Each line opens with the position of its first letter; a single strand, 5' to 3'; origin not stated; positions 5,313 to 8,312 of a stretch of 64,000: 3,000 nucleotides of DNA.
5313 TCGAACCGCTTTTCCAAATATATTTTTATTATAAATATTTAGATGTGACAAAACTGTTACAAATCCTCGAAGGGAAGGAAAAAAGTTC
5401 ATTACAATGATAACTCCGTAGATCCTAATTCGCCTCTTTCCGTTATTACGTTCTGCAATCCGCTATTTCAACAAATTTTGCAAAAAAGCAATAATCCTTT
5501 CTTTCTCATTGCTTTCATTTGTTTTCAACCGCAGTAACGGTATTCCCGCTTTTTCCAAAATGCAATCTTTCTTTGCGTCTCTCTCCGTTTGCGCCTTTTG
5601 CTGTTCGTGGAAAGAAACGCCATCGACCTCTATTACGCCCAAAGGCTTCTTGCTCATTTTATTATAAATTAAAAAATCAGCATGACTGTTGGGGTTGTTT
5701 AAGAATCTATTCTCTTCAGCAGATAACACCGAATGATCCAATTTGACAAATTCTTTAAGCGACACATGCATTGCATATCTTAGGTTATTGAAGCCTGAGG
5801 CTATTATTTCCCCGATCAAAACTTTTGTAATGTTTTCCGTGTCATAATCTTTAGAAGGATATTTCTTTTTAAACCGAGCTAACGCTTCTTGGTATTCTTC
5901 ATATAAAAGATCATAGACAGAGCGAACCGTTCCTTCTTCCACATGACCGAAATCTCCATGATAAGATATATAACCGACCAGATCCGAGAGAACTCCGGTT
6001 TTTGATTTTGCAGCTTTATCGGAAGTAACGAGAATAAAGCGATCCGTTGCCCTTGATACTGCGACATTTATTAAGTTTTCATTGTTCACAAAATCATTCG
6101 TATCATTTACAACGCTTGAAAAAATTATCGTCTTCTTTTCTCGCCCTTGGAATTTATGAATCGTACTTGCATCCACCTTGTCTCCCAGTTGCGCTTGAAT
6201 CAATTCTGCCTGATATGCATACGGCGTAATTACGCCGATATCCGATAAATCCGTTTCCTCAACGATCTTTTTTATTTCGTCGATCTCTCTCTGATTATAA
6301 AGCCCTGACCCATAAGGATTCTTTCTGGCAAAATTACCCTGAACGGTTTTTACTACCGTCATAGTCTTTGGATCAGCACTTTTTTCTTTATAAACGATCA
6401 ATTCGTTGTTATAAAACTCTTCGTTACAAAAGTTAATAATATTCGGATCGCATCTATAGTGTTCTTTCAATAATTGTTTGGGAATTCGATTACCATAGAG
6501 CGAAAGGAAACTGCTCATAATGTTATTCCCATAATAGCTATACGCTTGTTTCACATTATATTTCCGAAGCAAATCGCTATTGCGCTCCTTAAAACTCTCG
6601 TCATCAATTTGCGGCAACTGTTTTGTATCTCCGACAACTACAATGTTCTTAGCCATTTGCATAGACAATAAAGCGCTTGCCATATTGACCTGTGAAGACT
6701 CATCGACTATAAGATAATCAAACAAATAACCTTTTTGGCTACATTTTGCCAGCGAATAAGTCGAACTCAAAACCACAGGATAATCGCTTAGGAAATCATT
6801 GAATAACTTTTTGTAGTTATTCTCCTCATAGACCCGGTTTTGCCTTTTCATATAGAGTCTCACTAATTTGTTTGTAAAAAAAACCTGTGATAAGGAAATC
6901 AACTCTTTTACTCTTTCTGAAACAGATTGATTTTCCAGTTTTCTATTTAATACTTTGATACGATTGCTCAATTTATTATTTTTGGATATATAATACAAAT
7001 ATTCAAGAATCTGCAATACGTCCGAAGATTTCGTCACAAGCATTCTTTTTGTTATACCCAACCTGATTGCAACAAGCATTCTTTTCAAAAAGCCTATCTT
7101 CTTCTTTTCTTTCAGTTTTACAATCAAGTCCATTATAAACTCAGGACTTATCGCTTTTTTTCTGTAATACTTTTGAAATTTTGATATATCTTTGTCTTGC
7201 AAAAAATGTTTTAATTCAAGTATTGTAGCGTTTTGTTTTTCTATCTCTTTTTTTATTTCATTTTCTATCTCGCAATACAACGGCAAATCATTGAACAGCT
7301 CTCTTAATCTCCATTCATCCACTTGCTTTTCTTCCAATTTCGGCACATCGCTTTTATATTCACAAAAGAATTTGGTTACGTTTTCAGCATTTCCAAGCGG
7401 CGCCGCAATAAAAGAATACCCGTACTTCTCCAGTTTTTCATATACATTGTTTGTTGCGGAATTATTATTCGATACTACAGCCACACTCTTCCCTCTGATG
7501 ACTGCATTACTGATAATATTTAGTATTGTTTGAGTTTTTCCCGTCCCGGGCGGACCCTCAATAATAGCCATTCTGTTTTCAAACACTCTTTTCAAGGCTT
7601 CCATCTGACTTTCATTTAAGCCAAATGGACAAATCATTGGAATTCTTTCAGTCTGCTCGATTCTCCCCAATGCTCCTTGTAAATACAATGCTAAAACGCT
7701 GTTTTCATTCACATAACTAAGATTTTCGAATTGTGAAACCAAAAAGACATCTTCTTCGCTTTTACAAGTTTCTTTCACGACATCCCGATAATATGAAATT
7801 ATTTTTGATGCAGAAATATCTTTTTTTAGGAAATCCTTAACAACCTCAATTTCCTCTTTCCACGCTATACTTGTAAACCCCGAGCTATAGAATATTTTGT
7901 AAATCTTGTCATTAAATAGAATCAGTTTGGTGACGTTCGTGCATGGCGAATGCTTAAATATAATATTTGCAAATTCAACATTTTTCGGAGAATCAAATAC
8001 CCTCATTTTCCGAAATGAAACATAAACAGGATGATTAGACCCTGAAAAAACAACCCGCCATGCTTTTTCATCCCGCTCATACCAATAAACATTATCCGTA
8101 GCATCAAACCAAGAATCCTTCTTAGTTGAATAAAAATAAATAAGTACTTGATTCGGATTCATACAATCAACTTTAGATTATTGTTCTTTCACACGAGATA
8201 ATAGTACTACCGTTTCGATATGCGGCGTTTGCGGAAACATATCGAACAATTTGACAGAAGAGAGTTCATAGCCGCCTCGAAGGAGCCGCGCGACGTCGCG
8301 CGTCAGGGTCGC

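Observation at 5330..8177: Low-GC single-gene islet: unknown N-domain + UPF1/DNA2-like helicase + DUF2726 nuclease-fold protein (candidate stand-alone defence gene)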

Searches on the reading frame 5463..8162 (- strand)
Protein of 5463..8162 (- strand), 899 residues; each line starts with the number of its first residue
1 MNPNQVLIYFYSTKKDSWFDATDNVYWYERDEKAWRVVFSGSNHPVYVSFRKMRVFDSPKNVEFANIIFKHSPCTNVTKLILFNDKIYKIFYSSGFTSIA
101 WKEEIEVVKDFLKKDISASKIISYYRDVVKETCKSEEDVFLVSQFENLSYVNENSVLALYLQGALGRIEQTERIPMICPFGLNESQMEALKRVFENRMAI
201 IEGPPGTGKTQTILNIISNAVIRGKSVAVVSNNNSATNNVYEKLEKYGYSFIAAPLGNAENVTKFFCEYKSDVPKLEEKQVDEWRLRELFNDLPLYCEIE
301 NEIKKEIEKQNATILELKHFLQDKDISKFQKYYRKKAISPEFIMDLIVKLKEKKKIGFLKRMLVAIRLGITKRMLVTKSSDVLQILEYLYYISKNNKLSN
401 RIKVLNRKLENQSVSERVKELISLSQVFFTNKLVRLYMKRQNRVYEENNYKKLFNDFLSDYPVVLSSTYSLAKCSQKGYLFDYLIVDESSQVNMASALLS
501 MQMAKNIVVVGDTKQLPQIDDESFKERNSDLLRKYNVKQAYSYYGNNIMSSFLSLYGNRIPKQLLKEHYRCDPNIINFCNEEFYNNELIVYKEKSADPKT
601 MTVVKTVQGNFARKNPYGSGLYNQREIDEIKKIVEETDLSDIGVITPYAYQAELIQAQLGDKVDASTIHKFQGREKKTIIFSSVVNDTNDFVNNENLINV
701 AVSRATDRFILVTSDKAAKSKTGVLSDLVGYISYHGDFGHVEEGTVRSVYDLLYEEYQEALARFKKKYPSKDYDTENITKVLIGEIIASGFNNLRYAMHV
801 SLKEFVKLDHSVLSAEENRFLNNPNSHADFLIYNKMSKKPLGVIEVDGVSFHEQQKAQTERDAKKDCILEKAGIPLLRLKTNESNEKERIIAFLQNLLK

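Call 3: search_protein_families(library=pfam, proteins=[window:5463-8162:-], max_evalue=0.1)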
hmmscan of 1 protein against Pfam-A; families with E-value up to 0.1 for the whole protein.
window:5463-8162:- (899 aa): 21 families
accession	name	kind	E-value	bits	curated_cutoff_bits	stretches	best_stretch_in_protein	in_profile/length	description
PF13087.12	AAA_12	-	8.7e-26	91.1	27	1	552-714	6-193/195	AAA domain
PF13086.12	AAA_11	-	3.2e-25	89.8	27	1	182-517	2-251/257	AAA domain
PF10881.14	DUF2726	-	4.1e-16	59.3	24.7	1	794-894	24-123/126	Protein of unknown function (DUF2726)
PF13245.12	AAA_19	-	1.6e-15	57.9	25.1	1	186-518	1-131/134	AAA domain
PF13604.12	AAA_30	-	8.1e-13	49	27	2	182-245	2-67/191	AAA domain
PF01443.25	Viral_helicase1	-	1.1e-11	45.5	21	2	470-611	48-189/228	Viral superfamily 1 RNA helicase core domain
PF04851.21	ResIII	-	8e-07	29.5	22.5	1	182-248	4-77/164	Type III restriction enzyme, res subunit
PF09848.15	SLFN-g3_helicase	-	3.7e-06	26.9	24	1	197-248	2-55/354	Schlafen group 3, DNA/RNA helicase domain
PF13538.12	UvrD_C_2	-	8.2e-06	26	27.4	1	663-712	2-52/52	UvrD-like helicase C-terminal domain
PF00580.27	UvrD-helicase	-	1.3e-05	25.4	23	1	182-515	1-250/271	UvrD/REP helicase N-terminal domain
PF00270.35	DEAD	-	4.4e-05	23.7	26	1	184-250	2-71/167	DEAD/DEAH box helicase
PF20720.3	nSTAND3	-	8.6e-05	22.7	27.2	1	187-241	8-61/155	Novel STAND NTPase 3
PF04480.18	DUF559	-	0.0029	17.9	20.6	1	838-892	51-102/109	Protein of unknown function (DUF559)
PF02492.25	cobW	-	0.0063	16.6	20.7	1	199-237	3-40/180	CobW/HypB/UreG, nucleotide-binding domain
PF01656.29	CbiA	-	0.0069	16.8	25.4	1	202-444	5-115/125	CobQ/CobB/MinD/ParA nucleotide binding domain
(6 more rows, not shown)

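Call 4: search_protein_families(library=padloc, proteins=[window:5463-8162:-], max_evalue=0.1)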
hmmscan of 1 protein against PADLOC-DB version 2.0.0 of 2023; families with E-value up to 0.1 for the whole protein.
window:5463-8162:- (899 aa): 15 families
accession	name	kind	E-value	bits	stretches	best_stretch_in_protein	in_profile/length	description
PDLC03924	MkoC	-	1e-60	204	2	445-715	622-944/1136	-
PDLC03920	MkoA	-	2.3e-52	176.5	1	181-732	615-1097/1112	-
PDLC03921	MkoA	-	6e-44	148.1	2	480-737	1296-1591/1607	-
PDLC05009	PDC-S37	-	6.2e-42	141.6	2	462-663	918-1116/1550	-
PDLC02194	Hhe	-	2.8e-21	72.5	2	470-602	1369-1494/1911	-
PDLC05066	PDC-S68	-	3.4e-09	33.3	2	184-246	581-646/1202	-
PDLC05065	PDC-S68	-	6.8e-09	32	2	185-228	609-652/1221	-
PDLC04140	mad8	-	1.6e-08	32.4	1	193-336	24-142/314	mads_8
PDLC00117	GajB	-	3.9e-06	23.6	1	183-250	17-85/604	UrvD helicase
PDLC01439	typeIV_DinG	-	0.00029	17.6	1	187-247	24-83/575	CAS-IV-A; associated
PDLC02895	DpdJ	-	0.0048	11.7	0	644-716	373-455/2112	DpdJ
PDLC00112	GajB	-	0.015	11.9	1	196-249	18-74/581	UrvD helicase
PDLC02226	AbiEi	-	0.02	12.8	1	364-427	123-184/202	AbiEi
PDLC04173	GajB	-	0.021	11.8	1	192-248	5-60/471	-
PDLC01730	typeIV_DinG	-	0.041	10.2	1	185-244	131-188/802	Csf4_1_IVA1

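Call 5: search_protein_families(library=ncbifam, proteins=[window:5463-8162:-], max_evalue=0.1)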
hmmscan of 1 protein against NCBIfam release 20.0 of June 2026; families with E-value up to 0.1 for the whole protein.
window:5463-8162:- (899 aa): 10 families
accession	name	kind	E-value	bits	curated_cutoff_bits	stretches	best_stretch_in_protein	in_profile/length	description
TIGR00376.1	TIGR00376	hypoth_equivalog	4.1e-45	154.4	348.9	2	397-738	286-633/639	IGHMBP2 family helicase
NF058533.1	antiphage_ProA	equivalog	9e-39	132.8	1500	2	462-670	1284-1487/1903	anti-phage protein ProA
NF040671.1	PLuB_AAA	exception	4.5e-29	100.5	999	2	472-715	954-1232/1256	PLuB system helicase-like protein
NF042953.1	Hhe_antiphage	equivalog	4.6e-28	97.2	2000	2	467-662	1267-1454/1797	DUF4011 domain-containing anti-phage protein Hhe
TIGR01448.2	helicase_RecD2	equivalog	1.8e-15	56.1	500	3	170-226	305-361/713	SF1B family DNA helicase RecD2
TIGR01447.1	recD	equivalog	1.5e-09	37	310.15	2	152-219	115-186/597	exodeoxyribonuclease V subunit alpha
NF008127.0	PRK10875.1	equivalog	0.0018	16.9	671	0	196-219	171-194/619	exodeoxyribonuclease V subunit alpha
NF053717.1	VnlPnlRedVprA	equivalog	0.0024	16.8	600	1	650-718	152-220/481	vinyl phenol reductase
TIGR03499.1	FlhF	equivalog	0.0054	16.7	174.15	0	196-231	198-235/286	flagellar biosynthesis GTPase FlhF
NF041053.1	CobW_rel_Se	equivalog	0.06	13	180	0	198-236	3-41/195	CobW-related selenoprotein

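Call 8: find_homologous_proteins(query=window:5463-8162:-, max_evalue=0.00001)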
Query window:5463-8162:- (899 aa): 7116 proteins with E <= 0.00001 among 8000 candidates; the best 120 are listed.
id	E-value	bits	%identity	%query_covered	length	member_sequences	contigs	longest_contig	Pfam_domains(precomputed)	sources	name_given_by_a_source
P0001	0.0e+0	1992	100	100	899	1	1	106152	PF13538.13,PF13087.13,PF13086.13,PF01443.25,PF13604.13,PF13245.13,PF10881.15,PF09848.16,PF04851.22,PF00580.28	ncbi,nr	ncbi:MAG: DUF2726 domain-containing protein [Clostridia bacterium]|nr:DUF2726 domain-containing prot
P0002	0.0e+0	1707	85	100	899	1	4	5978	PF13538.13,PF13087.13,PF13086.13,PF01443.25,PF13604.13,PF13245.13,PF10881.15,PF09848.16,PF04851.22,PF00580.28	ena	-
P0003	0.0e+0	1183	60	100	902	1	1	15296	PF13087.13,PF13086.13,PF01443.25,PF13604.13,PF13245.13,PF10881.15,PF00580.28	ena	-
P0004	0.0e+0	1180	59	100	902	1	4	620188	PF13087.13,PF13086.13,PF01443.25,PF13604.13,PF13245.13,PF10881.15,PF00580.28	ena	-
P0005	0.0e+0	1173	60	100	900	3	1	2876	PF13087.13,PF13086.13,PF01443.25,PF13604.13,PF13245.13,PF10881.15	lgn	-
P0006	0.0e+0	1173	60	100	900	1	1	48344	PF13087.13,PF13086.13,PF01443.25,PF13604.13,PF13245.13,PF10881.15,PF00580.28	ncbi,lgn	-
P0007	0.0e+0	1167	59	100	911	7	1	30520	PF13087.13,PF13086.13,PF01443.25,PF13604.13,PF13245.13,PF10881.15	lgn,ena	-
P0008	0.0e+0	1167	60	100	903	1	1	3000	PF13087.13,PF13086.13,PF01443.25,PF13604.13,PF13245.13,PF10881.15,PF00580.28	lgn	-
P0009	0.0e+0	1167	60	100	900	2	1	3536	PF13087.13,PF13086.13,PF01443.25,PF13604.13,PF13245.13,PF10881.15,PF00580.28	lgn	-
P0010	0.0e+0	1160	60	100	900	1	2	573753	PF13087.13,PF13086.13,PF01443.25,PF13604.13,PF13245.13,PF10881.15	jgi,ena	-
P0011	0.0e+0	1158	61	97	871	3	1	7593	PF13087.13,PF13086.13,PF01443.25,PF13604.13,PF13245.13,PF10881.15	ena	-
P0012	0.0e+0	1152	59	100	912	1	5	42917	PF13087.13,PF13086.13,PF01443.25,PF13604.13,PF13245.13,PF10881.15,PF00580.28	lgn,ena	-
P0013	0.0e+0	1148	59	100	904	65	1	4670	PF13087.13,PF13086.13,PF01443.25,PF13604.13,PF13245.13,PF10881.15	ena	-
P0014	0.0e+0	1147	58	100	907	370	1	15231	PF13087.13,PF13086.13,PF01443.25,PF13604.13,PF13245.13,PF18741.8,PF10881.15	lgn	-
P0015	0.0e+0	1145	58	100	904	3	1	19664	PF13087.13,PF13086.13,PF01443.25,PF13604.13,PF13245.13,PF10881.15,PF00580.28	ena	-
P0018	0.0e+0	1138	58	99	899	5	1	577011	PF13087.13,PF13086.13,PF01443.25,PF13604.13,PF13245.13,PF10881.15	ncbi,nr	ncbi:MAG: DUF2726 domain-containing protein [Clostridia bacterium]|nr:DUF2726 domain-containing prot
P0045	0.0e+0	1088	56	100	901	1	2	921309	PF13087.13,PF13086.13,PF01443.25,PF13604.13,PF13245.13,PF10881.15,PF09848.16,PF20720.4,PF00580.28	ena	-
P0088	2.7e-186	639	40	99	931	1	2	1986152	PF13087.13,PF13086.13,PF01443.25,PF13604.13,PF13245.13,PF10881.15,PF00580.28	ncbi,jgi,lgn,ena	-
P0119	6.8e-163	562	40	84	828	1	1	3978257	PF13087.13,PF13086.13,PF01443.25,PF13604.13,PF13245.13,PF10881.15,PF09848.16,PF20720.4,PF00580.28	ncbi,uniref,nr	ncbi:AAA family ATPase [Sporosarcina sp. Marseille-Q4063]|uniref:AAA domain-containing protein n=1 T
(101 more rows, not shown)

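Call 9: find_encoding_contigs(protein=P0002, flank=6000, max_places=4)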
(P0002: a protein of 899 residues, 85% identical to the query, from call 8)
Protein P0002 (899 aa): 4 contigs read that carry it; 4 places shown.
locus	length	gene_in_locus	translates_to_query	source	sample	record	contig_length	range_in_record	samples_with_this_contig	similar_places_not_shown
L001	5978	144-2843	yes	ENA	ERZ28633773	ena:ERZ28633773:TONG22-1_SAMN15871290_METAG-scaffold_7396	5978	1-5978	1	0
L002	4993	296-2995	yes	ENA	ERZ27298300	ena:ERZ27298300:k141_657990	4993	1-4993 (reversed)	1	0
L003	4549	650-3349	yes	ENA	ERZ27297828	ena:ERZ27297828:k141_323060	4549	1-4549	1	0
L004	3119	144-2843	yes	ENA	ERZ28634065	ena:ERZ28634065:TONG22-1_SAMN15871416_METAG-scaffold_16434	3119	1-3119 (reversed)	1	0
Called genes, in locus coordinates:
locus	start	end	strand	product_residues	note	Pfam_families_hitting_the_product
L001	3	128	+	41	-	?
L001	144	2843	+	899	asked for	PF00580:UvrD-helicase (weak), PF04851:ResIII (faint), PF13086:AAA_11, PF13245:AAA_19 (weak), PF13604:AAA_30 (weak), PF13087:AAA_12, PF13538:UvrD_C_2 (weak), PF10881:DUF2726, +2 more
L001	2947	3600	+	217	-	PF00702:Hydrolase, PF12710:HAD, PF13419:HAD_2, PF13242:Hydrolase_like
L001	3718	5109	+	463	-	PF00990:GGDEF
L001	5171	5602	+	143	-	PF01575:MaoC_dehydratas, PF13452:FAS1_DH_region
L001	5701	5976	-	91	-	?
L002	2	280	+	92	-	?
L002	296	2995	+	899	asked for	PF00580:UvrD-helicase (weak), PF04851:ResIII (faint), PF13086:AAA_11, PF13245:AAA_19 (weak), PF13604:AAA_30 (weak), PF13087:AAA_12, PF13538:UvrD_C_2 (weak), PF10881:DUF2726, +2 more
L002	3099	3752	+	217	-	PF00702:Hydrolase, PF12710:HAD, PF13419:HAD_2, PF13242:Hydrolase_like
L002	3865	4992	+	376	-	?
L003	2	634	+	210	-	?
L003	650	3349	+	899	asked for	PF00580:UvrD-helicase (weak), PF04851:ResIII (faint), PF13086:AAA_11, PF13245:AAA_19 (weak), PF13604:AAA_30 (weak), PF13087:AAA_12, PF13538:UvrD_C_2 (weak), PF10881:DUF2726, +2 more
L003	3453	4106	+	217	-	PF00702:Hydrolase, PF12710:HAD, PF13419:HAD_2, PF13242:Hydrolase_like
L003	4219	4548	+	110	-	?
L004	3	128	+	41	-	?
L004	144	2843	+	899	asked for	PF00580:UvrD-helicase (weak), PF04851:ResIII (faint), PF13086:AAA_11, PF13245:AAA_19 (weak), PF13604:AAA_30 (weak), PF13087:AAA_12, PF13538:UvrD_C_2 (weak), PF10881:DUF2726, +2 more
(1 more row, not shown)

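Call 10: find_encoding_contigs(protein=P0004, flank=8000, max_places=3)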
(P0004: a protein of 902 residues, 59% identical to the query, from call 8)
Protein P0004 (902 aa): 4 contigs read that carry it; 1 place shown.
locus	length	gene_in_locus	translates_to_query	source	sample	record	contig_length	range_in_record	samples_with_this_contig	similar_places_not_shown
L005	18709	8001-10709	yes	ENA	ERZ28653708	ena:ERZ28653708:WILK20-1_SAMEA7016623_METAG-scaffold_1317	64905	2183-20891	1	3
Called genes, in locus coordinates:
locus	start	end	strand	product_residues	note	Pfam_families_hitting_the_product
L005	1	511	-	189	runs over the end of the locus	PF01330:RuvA_N, PF14520:HHH_5, PF07499:RuvA_C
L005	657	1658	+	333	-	PF05496:RuvB_N, PF13173:AAA_14 (weak), PF00004:AAA, PF00910:RNA_helicase (faint), PF07728:AAA_5, PF17864:AAA_lid_4, PF05491:WHD_RuvB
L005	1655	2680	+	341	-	PF02547:Queuosine_synth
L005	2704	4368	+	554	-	PF00749:tRNA-synt_1c, PF19269:Anticodon_2 (faint)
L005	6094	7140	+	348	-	PF02661:Fic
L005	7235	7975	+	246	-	-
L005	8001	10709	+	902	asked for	PF00580:UvrD-helicase (weak), PF13086:AAA_11, PF13245:AAA_19, PF13604:AAA_30 (weak), PF01443:Viral_helicase1 (faint), PF13087:AAA_12, PF10881:DUF2726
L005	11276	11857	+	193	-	PF01648:ACPS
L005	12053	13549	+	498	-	PF08757:CotH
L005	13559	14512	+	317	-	PF08902:DUF1848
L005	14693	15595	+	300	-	PF00294:PfkB, PF08543:Phos_pyr_kin (weak)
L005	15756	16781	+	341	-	PF00356:LacI, PF00532:Peripla_BP_1, PF13407:Peripla_BP_4, PF13377:Peripla_BP_3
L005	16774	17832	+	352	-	PF00528:BPD_transp_1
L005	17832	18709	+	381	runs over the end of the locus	PF00528:BPD_transp_1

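Call 11: find_encoding_contigs(protein=P0018, flank=8000, max_places=3)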
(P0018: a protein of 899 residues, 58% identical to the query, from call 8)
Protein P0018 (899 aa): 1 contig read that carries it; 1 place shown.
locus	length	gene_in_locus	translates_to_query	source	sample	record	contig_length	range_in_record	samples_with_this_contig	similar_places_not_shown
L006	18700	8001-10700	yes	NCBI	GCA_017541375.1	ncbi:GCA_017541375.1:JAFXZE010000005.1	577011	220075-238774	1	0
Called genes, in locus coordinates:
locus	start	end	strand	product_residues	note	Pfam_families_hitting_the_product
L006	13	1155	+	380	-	PF13679:Methyltransf_32, PF05206:TRM13 (faint), PF13847:Methyltransf_31, PF13649:Methyltransf_25 (weak)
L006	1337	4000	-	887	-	PF00005:ABC_tran, PF02687:FtsX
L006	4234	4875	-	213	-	PF13489:Methyltransf_23, PF05401:NodS (weak), PF08241:Methyltransf_11, PF08242:Methyltransf_12, PF13649:Methyltransf_25 (weak)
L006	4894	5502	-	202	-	-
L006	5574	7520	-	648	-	PF09334:tRNA-synt_1g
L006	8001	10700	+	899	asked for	PF01443:Viral_helicase1 (faint), PF13086:AAA_11, PF13245:AAA_19 (weak), PF13604:AAA_30 (weak), PF13087:AAA_12, PF10881:DUF2726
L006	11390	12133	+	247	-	-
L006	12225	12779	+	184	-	-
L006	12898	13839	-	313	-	-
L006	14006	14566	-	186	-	-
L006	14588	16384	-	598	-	-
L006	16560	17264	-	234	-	PF00657:Lipase_GDSL, PF13472:Lipase_GDSL_2, PF17182:OSK (weak)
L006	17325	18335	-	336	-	PF00376:MerR, PF13411:MerR_1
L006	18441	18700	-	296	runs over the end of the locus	PF04015:DUF362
